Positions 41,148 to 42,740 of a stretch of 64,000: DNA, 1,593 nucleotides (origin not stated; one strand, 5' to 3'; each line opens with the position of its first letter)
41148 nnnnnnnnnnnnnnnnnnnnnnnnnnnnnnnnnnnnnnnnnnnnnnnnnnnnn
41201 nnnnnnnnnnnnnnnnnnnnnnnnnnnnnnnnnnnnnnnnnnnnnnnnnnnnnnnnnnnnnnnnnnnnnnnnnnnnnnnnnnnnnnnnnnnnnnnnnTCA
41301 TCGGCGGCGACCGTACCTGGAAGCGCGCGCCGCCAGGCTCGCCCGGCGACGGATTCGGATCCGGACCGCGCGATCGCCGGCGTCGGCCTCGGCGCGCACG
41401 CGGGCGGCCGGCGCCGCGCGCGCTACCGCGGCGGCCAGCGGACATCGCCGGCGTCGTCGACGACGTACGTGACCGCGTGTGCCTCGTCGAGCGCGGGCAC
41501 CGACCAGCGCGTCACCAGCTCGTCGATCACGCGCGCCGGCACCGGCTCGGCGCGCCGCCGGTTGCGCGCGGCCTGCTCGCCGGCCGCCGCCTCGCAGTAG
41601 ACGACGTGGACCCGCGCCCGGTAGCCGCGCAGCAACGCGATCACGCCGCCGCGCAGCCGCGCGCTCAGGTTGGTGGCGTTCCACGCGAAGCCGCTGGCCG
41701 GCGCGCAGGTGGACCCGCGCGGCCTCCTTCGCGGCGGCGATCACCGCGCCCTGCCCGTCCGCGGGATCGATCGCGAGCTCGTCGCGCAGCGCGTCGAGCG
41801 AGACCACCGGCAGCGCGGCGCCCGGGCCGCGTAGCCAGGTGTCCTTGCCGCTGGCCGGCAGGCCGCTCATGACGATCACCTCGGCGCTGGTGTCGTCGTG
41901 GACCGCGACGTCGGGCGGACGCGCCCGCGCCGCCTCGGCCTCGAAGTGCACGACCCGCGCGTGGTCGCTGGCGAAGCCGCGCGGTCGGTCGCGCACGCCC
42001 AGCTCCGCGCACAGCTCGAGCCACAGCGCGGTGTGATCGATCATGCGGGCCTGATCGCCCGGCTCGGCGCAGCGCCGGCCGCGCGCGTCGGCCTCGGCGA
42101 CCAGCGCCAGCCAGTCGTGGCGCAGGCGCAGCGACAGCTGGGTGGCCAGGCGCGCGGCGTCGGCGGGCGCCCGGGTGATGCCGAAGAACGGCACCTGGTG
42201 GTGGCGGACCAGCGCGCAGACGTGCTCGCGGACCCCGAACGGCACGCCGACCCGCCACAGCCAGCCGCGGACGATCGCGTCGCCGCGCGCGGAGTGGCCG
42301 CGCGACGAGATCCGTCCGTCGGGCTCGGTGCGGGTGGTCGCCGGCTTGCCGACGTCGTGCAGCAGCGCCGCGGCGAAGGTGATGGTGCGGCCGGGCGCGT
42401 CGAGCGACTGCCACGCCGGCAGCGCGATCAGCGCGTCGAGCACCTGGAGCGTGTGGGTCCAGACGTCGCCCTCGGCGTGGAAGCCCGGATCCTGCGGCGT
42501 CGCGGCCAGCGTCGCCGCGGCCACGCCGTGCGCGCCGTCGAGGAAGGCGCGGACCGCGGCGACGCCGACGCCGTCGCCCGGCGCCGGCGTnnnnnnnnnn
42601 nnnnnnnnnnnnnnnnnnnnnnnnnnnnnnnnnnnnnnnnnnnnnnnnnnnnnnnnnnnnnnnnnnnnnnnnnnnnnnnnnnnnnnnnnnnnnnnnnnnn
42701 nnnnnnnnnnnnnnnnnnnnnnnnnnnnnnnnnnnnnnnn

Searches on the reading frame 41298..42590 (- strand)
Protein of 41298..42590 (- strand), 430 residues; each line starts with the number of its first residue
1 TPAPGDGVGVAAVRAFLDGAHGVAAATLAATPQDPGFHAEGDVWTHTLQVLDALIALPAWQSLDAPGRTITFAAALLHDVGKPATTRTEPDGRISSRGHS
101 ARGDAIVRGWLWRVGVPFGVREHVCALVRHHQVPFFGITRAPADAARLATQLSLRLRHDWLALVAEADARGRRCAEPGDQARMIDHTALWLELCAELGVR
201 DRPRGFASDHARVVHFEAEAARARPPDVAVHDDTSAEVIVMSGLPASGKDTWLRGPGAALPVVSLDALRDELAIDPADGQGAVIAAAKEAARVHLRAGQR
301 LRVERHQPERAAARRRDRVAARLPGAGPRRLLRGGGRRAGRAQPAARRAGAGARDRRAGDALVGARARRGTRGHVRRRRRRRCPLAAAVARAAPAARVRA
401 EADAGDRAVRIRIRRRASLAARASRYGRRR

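Call 77: search_protein_families(library=pfam, max_evalue=0.001, proteins=[window:41298-42590:-])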
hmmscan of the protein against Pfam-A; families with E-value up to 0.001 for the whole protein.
window:41298-42590:- (430 aa): 2 families
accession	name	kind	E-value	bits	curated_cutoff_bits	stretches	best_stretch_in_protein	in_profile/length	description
PF01966.28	HD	-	2e-06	28.5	22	1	44-138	2-92/116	HD domain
PF13671.12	AAA_33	-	0.00016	22.4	27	1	238-302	1-68/143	AAA domain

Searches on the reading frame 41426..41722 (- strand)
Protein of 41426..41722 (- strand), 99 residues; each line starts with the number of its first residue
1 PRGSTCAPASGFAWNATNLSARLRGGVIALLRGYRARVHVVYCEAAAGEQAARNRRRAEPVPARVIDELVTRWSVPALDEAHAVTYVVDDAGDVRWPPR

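Call 77: search_protein_families(library=pfam, max_evalue=0.001, proteins=[window:41426-41722:-])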
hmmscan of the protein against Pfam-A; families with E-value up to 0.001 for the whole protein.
window:41426-41722:- (99 aa): 1 family
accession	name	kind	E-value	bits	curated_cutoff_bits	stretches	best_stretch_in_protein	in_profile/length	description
PF13671.12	AAA_33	-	3.1e-08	34.5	27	1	12-72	73-139/143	AAA domain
